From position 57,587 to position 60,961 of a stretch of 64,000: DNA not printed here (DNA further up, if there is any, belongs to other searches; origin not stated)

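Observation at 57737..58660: PPK1 with a 320-residue Ala-rich amphipathic C-terminal extension inside a complete polyP cluster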

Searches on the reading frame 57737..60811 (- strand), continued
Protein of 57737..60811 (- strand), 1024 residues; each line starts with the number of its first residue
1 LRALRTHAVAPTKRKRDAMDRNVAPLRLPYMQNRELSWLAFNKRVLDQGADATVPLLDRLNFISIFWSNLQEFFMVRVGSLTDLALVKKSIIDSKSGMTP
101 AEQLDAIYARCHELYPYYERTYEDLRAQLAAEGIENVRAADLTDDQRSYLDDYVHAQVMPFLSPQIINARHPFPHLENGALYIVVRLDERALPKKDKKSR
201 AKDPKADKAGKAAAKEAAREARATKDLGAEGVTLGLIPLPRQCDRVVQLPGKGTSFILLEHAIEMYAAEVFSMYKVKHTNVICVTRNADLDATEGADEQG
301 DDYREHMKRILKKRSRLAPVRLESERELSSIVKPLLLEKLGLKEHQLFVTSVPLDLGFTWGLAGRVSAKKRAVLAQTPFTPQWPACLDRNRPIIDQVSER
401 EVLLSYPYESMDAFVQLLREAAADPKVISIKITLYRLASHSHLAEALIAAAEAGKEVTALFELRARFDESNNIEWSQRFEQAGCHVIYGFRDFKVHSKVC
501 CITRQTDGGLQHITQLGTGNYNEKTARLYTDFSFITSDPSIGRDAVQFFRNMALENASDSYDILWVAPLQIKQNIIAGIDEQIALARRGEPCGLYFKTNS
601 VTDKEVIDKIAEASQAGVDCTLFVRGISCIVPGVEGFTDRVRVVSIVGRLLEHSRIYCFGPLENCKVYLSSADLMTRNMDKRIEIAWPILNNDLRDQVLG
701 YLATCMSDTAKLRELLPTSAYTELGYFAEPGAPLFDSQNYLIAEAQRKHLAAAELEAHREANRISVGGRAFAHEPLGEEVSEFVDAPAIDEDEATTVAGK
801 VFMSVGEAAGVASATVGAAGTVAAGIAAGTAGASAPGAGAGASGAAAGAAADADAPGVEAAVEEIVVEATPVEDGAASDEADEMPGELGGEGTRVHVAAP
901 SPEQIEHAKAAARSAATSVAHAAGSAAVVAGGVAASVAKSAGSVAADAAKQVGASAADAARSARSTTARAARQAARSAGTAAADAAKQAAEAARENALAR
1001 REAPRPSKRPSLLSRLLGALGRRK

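Call 64: find_homologous_proteins(query=P0134, max_evalue=1e-50)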
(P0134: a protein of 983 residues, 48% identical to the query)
Query P0134 (983 aa): 8000 proteins with E <= 1e-50 among 8000 candidates; the best 120 are listed.
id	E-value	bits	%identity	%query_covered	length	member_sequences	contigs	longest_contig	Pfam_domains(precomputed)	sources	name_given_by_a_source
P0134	0.0e+0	2216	100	100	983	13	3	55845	PF02503.23,PF13091.13,PF09565.17,PF13089.12,PF17941.8,PF13090.13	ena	-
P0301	0.0e+0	1779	82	100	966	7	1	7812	PF02503.23,PF13091.13,PF09565.17,PF13089.12,PF17941.8,PF13090.13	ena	-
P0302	0.0e+0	1771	79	100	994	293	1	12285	PF02503.23,PF13091.13,PF09565.17,PF13089.12,PF17941.8,PF13090.13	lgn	-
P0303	0.0e+0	1740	81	100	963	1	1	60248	PF02503.23,PF13091.13,PF09565.17,PF13089.12,PF17941.8,PF13090.13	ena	-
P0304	0.0e+0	1731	80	100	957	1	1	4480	PF02503.23,PF13091.13,PF09565.17,PF13089.12,PF17941.8,PF13090.13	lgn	-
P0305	0.0e+0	1675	77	100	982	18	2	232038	PF02503.23,PF13091.13,PF09565.17,PF13089.12,PF17941.8,PF13090.13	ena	-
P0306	0.0e+0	1616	75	100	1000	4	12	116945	PF02503.23,PF13091.13,PF09565.17,PF13089.12,PF17941.8,PF13090.13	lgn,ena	-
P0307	0.0e+0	1611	75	100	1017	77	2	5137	PF02503.23,PF13091.13,PF13089.12,PF17941.8,PF13090.13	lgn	-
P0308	0.0e+0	1593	74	100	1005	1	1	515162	PF02503.23,PF13091.13,PF09565.17,PF13089.12,PF17941.8,PF13090.13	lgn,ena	-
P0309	0.0e+0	1243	77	70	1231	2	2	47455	PF02503.23,PF13091.13,PF09565.17,PF13089.12,PF17941.8,PF13090.13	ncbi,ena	-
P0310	0.0e+0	1243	77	73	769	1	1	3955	PF02503.23,PF13091.13,PF13089.12,PF17941.8,PF13090.13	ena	-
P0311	0.0e+0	1215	75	73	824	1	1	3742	PF02503.23,PF13091.13,PF13089.12,PF17941.8,PF13090.13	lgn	-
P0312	0.0e+0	1123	68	72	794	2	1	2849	PF02503.23,PF13091.13,PF13089.12,PF17941.8,PF13090.13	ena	-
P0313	0.0e+0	1091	77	64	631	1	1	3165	PF02503.23,PF13091.13,PF13089.12,PF17941.8,PF13090.13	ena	-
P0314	0.0e+0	1087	67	73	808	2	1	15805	PF02503.23,PF13091.13,PF13089.12,PF17941.8,PF13090.13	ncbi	ncbi:MAG: polyphosphate kinase 1 [Coriobacteriales bacterium]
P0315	0.0e+0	1083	70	70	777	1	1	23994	PF02503.23,PF13091.13,PF13089.12,PF17941.8,PF13090.13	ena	-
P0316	0.0e+0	1073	69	69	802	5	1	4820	PF02503.23,PF13091.13,PF13089.12,PF17941.8,PF13090.13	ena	-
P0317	0.0e+0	1049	67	70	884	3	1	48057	PF02503.23,PF13091.13,PF13089.12,PF17941.8,PF13090.13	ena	-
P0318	0.0e+0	1030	65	70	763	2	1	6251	PF02503.23,PF13091.13,PF13089.12,PF17941.8,PF13090.13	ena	-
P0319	0.0e+0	1027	66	70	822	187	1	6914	PF02503.23,PF13091.13,PF09565.17,PF13089.12,PF17941.8,PF13090.13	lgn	-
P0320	0.0e+0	1025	64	73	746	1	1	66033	PF02503.23,PF13091.13,PF09565.17,PF13089.12,PF17941.8,PF13090.13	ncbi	-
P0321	1.8e-291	988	62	70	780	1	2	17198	PF02503.23,PF13091.13,PF13089.12,PF17941.8,PF13090.13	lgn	-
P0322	1.6e-282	958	61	72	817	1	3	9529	PF02503.23,PF13091.13,PF13089.12,PF17941.8,PF13090.13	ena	-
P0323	2.4e-282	957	61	71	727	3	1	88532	PF02503.23,PF13091.13,PF13089.12,PF17941.8,PF13090.13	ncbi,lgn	-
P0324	2.1e-279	948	76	58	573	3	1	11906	PF13091.13,PF09565.17,PF17941.8,PF13090.13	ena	-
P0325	7.8e-279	946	61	70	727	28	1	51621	PF02503.23,PF13091.13,PF13089.12,PF17941.8,PF13090.13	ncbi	-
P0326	7.8e-277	939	61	70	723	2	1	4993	PF02503.23,PF13091.13,PF13089.12,PF17941.8,PF13090.13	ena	-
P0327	2.4e-275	934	58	73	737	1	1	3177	PF02503.23,PF13091.13,PF13089.12,PF17941.8,PF13090.13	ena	-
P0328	2.9e-274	931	62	68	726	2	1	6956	PF02503.23,PF13091.13,PF13089.12,PF17941.8,PF13090.13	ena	-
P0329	2.6e-272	924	59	68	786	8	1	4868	PF02503.23,PF13091.13,PF13089.12,PF17941.8,PF13090.13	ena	-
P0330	3.0e-257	874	57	71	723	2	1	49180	PF02503.23,PF13091.13,PF13089.12,PF17941.8,PF13090.13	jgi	-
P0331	8.2e-254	863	58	68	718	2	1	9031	PF02503.23,PF13091.13,PF13089.12,PF17941.8,PF13090.13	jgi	jgi:polyphosphate kinase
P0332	1.4e-253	862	58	68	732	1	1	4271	PF02503.23,PF13091.13,PF13089.12,PF17941.8,PF13090.13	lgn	-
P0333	1.8e-253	862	56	73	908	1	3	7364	PF02503.23,PF13091.13,PF13089.12,PF17941.8,PF13090.13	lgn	-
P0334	1.9e-252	858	57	70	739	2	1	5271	PF02503.23,PF13091.13,PF09565.17,PF13089.12,PF17941.8,PF13090.13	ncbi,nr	ncbi:MAG: polyphosphate kinase 1 [Coriobacteriia bacterium]|nr:polyphosphate kinase 1 [Coriobacterii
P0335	1.1e-250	853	56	70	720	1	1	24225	PF02503.23,PF13091.13,PF13089.12,PF17941.8,PF13090.13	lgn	-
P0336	1.5e-249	849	58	67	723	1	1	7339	PF02503.23,PF13091.13,PF13089.12,PF17941.8,PF13090.13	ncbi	-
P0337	2.0e-248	845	55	70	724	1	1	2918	PF02503.23,PF13091.13,PF13089.12,PF17941.8,PF13090.13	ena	-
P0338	2.5e-248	845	58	68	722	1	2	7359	PF02503.23,PF13091.13,PF13089.12,PF17941.8,PF13090.13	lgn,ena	-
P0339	9.3e-248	843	56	67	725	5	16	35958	PF02503.23,PF13091.13,PF13089.12,PF17941.8,PF13090.13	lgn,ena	-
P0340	1.7e-247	842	55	70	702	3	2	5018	PF02503.23,PF13091.13,PF09565.17,PF13089.12,PF17941.8,PF13090.13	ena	-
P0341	8.0e-247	840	56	70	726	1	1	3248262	PF02503.23,PF13091.13,PF13089.12,PF17941.8,PF13090.13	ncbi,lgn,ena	-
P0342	5.3e-246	837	56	69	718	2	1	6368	PF02503.23,PF13091.13,PF13089.12,PF17941.8,PF13090.13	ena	-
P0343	1.4e-245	836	56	67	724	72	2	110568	PF02503.23,PF13091.13,PF09565.17,PF13089.12,PF17941.8,PF13090.13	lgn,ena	-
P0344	2.1e-245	835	54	70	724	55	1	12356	PF02503.23,PF13091.13,PF13089.12,PF17941.8,PF13090.13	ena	-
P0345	3.8e-245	834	56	68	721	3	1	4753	PF02503.23,PF13091.13,PF13089.12,PF17941.8,PF13090.13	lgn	-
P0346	9.4e-245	833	55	70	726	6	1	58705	PF02503.23,PF13091.13,PF13089.12,PF17941.8,PF13090.13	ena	-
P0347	1.0e-244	833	54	70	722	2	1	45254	PF02503.23,PF13091.13,PF13089.12,PF17941.8,PF13090.13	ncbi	-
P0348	1.8e-244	832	54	70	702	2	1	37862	PF02503.23,PF13091.13,PF09565.17,PF13089.12,PF17941.8,PF13090.13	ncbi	-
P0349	1.3e-243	829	55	70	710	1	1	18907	PF02503.23,PF13091.13,PF09565.17,PF13089.12,PF17941.8,PF13090.13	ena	-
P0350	1.6e-243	829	54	71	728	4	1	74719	PF02503.23,PF13091.13,PF13089.12,PF17941.8,PF13090.13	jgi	jgi:polyphosphate kinase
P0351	1.8e-243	829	54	73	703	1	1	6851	PF02503.23,PF13091.13,PF09565.17,PF13089.12,PF17941.8,PF13090.13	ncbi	-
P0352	2.2e-243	829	57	68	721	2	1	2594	PF02503.23,PF13091.13,PF13089.12,PF17941.8,PF13090.13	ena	-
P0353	2.4e-243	828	57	67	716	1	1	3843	PF02503.23,PF13091.13,PF13089.12,PF17941.8,PF13090.13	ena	-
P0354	3.0e-243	828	54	70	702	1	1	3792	PF02503.23,PF13091.13,PF09565.17,PF13089.12,PF17941.8,PF13090.13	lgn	-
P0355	3.8e-243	828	53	71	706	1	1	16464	PF02503.23,PF13091.13,PF09565.17,PF13089.12,PF17941.8,PF13090.13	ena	-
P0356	6.5e-243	827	57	67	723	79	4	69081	PF02503.23,PF13091.13,PF13089.12,PF17941.8,PF13090.13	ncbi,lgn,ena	-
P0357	7.2e-243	827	55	70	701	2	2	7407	PF02503.23,PF13091.13,PF09565.17,PF13089.12,PF17941.8,PF13090.13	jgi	-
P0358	7.6e-243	827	55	70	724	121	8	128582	PF02503.23,PF13091.13,PF13089.12,PF17941.8,PF13090.13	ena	-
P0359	1.4e-242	826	57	67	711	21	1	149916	PF02503.23,PF13091.13,PF13089.12,PF17941.8,PF13090.13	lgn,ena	-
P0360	1.9e-242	825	55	70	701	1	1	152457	PF02503.23,PF13091.13,PF09565.17,PF13089.12,PF17941.8,PF13090.13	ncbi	-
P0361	2.0e-242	825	55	70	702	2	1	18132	PF02503.23,PF13091.13,PF09565.17,PF13089.12,PF17941.8,PF13090.13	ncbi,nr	ncbi:MAG: polyphosphate kinase 1 [Clostridia bacterium]|nr:polyphosphate kinase 1 [Clostridia bacter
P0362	4.2e-242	824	56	67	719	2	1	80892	PF02503.23,PF13091.13,PF13089.12,PF17941.8,PF13090.13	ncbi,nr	ncbi:MAG: polyphosphate kinase 1 [Oscillospiraceae bacterium]|nr:polyphosphate kinase 1 [Oscillospir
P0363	4.5e-242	824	57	67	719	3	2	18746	PF02503.23,PF13091.13,PF13089.12,PF17941.8,PF13090.13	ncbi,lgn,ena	-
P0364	9.7e-242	823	56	67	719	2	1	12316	PF02503.23,PF13091.13,PF13089.12,PF17941.8,PF13090.13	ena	-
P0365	1.0e-241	823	53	72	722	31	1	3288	PF02503.23,PF13091.13,PF13089.12,PF17941.8,PF13090.13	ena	-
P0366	1.2e-241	823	55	68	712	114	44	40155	PF02503.23,PF13091.13,PF13089.12,PF17941.8,PF13090.13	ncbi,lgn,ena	-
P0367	1.3e-241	823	55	69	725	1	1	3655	PF02503.23,PF13091.13,PF13089.12,PF17941.8,PF13090.13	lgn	-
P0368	1.5e-241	822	56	70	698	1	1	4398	PF02503.23,PF13091.13,PF13089.12,PF17941.8,PF13090.13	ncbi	-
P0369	1.8e-241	822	54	70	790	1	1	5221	PF02503.23,PF13091.13,PF13089.12,PF17941.8,PF13090.13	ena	-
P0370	3.0e-241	821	54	70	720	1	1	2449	PF02503.23,PF13091.13,PF09565.17,PF13089.12,PF17941.8,PF13090.13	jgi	-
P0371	3.3e-241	821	54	70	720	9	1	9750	PF02503.23,PF13091.13,PF09565.17,PF13089.12,PF17941.8,PF13090.13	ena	-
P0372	5.4e-241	821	53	70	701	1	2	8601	PF02503.23,PF13091.13,PF09565.17,PF13089.12,PF17941.8,PF13090.13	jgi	-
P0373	8.2e-241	820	56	67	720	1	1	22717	PF02503.23,PF13091.13,PF13089.12,PF17941.8,PF13090.13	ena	-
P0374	1.1e-240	820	56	67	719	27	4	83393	PF02503.23,PF13091.13,PF13089.12,PF17941.8,PF13090.13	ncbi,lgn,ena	-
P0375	1.2e-240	819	56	68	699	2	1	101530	PF02503.23,PF13091.13,PF13089.12,PF17941.8,PF13090.13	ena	-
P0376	1.4e-240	819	53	70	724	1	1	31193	PF02503.23,PF13091.13,PF13089.12,PF17941.8,PF13090.13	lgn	-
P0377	1.6e-240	819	55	70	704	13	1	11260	PF02503.23,PF13091.13,PF09565.17,PF13089.12,PF17941.8,PF13090.13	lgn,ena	-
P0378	1.6e-240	819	55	68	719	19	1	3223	PF02503.23,PF13091.13,PF09565.17,PF13089.12,PF17941.8,PF13090.13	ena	-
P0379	1.9e-240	819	54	70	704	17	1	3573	PF02503.23,PF13091.13,PF09565.17,PF13089.12,PF17941.8,PF13090.13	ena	-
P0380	2.5e-240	818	56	67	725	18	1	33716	PF02503.23,PF13091.13,PF13089.12,PF17941.8,PF13090.13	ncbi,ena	-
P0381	3.4e-240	818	54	70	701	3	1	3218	PF02503.23,PF13091.13,PF13089.12,PF17941.8,PF13090.13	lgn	-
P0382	3.5e-240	818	55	71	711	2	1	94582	PF02503.23,PF13091.13,PF13089.12,PF17941.8,PF13090.13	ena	-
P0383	4.0e-240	818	54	70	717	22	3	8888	PF02503.23,PF13091.13,PF13089.12,PF17941.8,PF13090.13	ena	-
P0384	4.5e-240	818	56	70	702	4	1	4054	PF02503.23,PF13091.13,PF09565.17,PF13089.12,PF17941.8,PF13090.13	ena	-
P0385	6.3e-240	817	55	68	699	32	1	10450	PF02503.23,PF13091.13,PF09565.17,PF13089.12,PF17941.8,PF13090.13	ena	-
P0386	6.8e-240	817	55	67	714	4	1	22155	PF02503.23,PF13091.13,PF13089.12,PF17941.8,PF13090.13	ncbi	-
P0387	7.9e-240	817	54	67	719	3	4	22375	PF02503.23,PF13091.13,PF13089.12,PF17941.8,PF13090.13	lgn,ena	-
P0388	9.0e-240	817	54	70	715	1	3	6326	PF02503.23,PF13091.13,PF13089.12,PF17941.8,PF13090.13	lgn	-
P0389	1.3e-239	816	54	70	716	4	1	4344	PF02503.23,PF13091.13,PF09565.17,PF13089.12,PF17941.8,PF13090.13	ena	-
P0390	1.7e-239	816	56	67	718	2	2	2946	PF02503.23,PF13091.13,PF13089.12,PF17941.8,PF13090.13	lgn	-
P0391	2.0e-239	815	54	70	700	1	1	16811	PF02503.23,PF13091.13,PF13089.12,PF17941.8,PF13090.13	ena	-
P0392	2.1e-239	815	56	67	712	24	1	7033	PF02503.23,PF13091.13,PF13089.12,PF17941.8,PF13090.13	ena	-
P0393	2.3e-239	815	55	67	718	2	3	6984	PF02503.23,PF13091.13,PF13089.12,PF17941.8,PF13090.13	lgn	-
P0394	2.6e-239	815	54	70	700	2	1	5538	PF02503.23,PF13091.13,PF09565.17,PF13089.12,PF17941.8,PF13090.13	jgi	-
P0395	3.6e-239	815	54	70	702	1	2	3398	PF02503.23,PF13091.13,PF09565.17,PF13089.12,PF17941.8,PF13090.13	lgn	-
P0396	4.3e-239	814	54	70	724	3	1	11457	PF02503.23,PF13091.13,PF13089.12,PF17941.8,PF13090.13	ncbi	-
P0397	5.5e-239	814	54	70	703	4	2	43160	PF02503.23,PF13091.13,PF13089.12,PF17941.8,PF13090.13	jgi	-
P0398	6.1e-239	814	53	70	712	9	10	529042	PF02503.23,PF13091.13,PF13089.12,PF17941.8,PF13090.13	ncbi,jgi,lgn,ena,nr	ncbi:MAG: polyphosphate kinase 1 [Eubacteriaceae bacterium]|jgi:polyphosphate kinase|nr:polyphosphat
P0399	1.3e-238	813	54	70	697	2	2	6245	PF02503.23,PF13091.13,PF13089.12,PF17941.8,PF13090.13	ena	-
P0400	1.3e-238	813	54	70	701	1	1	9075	PF02503.23,PF13091.13,PF13089.12,PF17941.8,PF13090.13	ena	-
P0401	1.3e-238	813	54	70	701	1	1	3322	PF02503.23,PF13091.13,PF13089.12,PF17941.8,PF13090.13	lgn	-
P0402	1.7e-238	812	53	70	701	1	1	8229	PF02503.23,PF13091.13,PF13089.12,PF17941.8,PF13090.13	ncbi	-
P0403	2.2e-238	812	55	69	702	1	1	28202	PF02503.23,PF13091.13,PF09565.17,PF13089.12,PF17941.8,PF13090.13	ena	-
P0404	2.4e-238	812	55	67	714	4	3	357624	PF02503.23,PF13091.13,PF13089.12,PF17941.8,PF13090.13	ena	-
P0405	2.6e-238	812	54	71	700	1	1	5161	PF02503.23,PF13091.13,PF13089.12,PF17941.8,PF13090.13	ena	-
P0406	2.7e-238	812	56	68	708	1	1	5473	PF02503.23,PF13091.13,PF13089.12,PF17941.8,PF13090.13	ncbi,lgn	ncbi:MAG: polyphosphate kinase 1 [Oscillospiraceae bacterium]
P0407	3.0e-238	812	54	70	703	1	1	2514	PF02503.23,PF13091.13,PF09565.17,PF13089.12,PF17941.8,PF13090.13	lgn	-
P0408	3.2e-238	811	52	72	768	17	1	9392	PF02503.23,PF13091.13,PF09565.17,PF13089.12,PF17941.8,PF13090.13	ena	-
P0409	3.4e-238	811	53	70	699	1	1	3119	PF02503.23,PF13091.13,PF13089.12,PF17941.8,PF13090.13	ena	-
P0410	5.1e-238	811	55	68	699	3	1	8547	PF02503.23,PF13091.13,PF09565.17,PF13089.12,PF17941.8,PF13090.13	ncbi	-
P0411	5.1e-238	811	54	70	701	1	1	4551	PF02503.23,PF13091.13,PF13089.12,PF17941.8,PF13090.13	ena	-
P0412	5.5e-238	811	54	70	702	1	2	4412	PF02503.23,PF13091.13,PF13089.12,PF17941.8,PF13090.13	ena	-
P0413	6.0e-238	811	56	67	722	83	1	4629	PF02503.23,PF13091.13,PF13089.12,PF17941.8,PF13090.13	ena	-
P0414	9.2e-238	810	54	70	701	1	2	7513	PF02503.23,PF13091.13,PF13089.12,PF17941.8,PF13090.13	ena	-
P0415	1.0e-237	810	54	70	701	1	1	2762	PF02503.23,PF13091.13,PF13089.12,PF17941.8,PF13090.13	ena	-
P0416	1.1e-237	810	55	70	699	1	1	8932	PF02503.23,PF13091.13,PF09565.17,PF13089.12,PF17941.8,PF13090.13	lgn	-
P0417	1.4e-237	809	56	67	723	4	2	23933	PF02503.23,PF13091.13,PF13089.12,PF17941.8,PF13090.13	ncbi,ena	-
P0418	1.6e-237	809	54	71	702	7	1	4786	PF02503.23,PF13091.13,PF13089.12,PF17941.8,PF13090.13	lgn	-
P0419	1.6e-237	809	54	70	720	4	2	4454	PF02503.23,PF13091.13,PF09565.17,PF13089.12,PF17941.8,PF13090.13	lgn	-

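Call 73: search_protein_families(library=pfam, proteins=[P0002, P0008], max_evalue=0.01)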
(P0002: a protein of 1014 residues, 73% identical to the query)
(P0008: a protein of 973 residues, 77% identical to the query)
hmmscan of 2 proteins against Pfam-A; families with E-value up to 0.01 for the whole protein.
P0002 (1014 aa): 5 families
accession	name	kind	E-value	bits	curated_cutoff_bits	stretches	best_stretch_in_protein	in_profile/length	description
PF17941.7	PP_kinase_C_1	-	1.1e-65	220.8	25.7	1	393-553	2-162/167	Polyphosphate kinase C-terminal domain 1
PF13090.12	PP_kinase_C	-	8e-53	178.9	25.8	1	564-724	1-161/172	Polyphosphate kinase C-terminal domain 2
PF02503.22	PP_kinase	-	1.7e-43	148.9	31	2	232-361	53-182/183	Polyphosphate kinase middle domain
PF13089.11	PP_kinase_N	-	2.3e-32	111.9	23.8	1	20-124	2-106/107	Polyphosphate kinase N-terminal domain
PF13091.12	PLDc_2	-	2.3e-08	34.4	27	1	429-551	11-130/132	PLD-like domain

P0008 (973 aa): 5 families
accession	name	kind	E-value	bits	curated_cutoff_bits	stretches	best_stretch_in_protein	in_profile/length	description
PF17941.7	PP_kinase_C_1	-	8.6e-65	217.8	25.7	1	364-524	2-162/167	Polyphosphate kinase C-terminal domain 1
PF13090.12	PP_kinase_C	-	4.4e-55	186.2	25.8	1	535-696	1-162/172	Polyphosphate kinase C-terminal domain 2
PF02503.22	PP_kinase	-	6.3e-46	156.8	31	1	127-332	1-182/183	Polyphosphate kinase middle domain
PF13089.11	PP_kinase_N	-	1.4e-31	109.4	23.8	1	14-117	2-105/107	Polyphosphate kinase N-terminal domain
PF13091.12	PLDc_2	-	2.1e-11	44.2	27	1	397-523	8-131/132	PLD-like domain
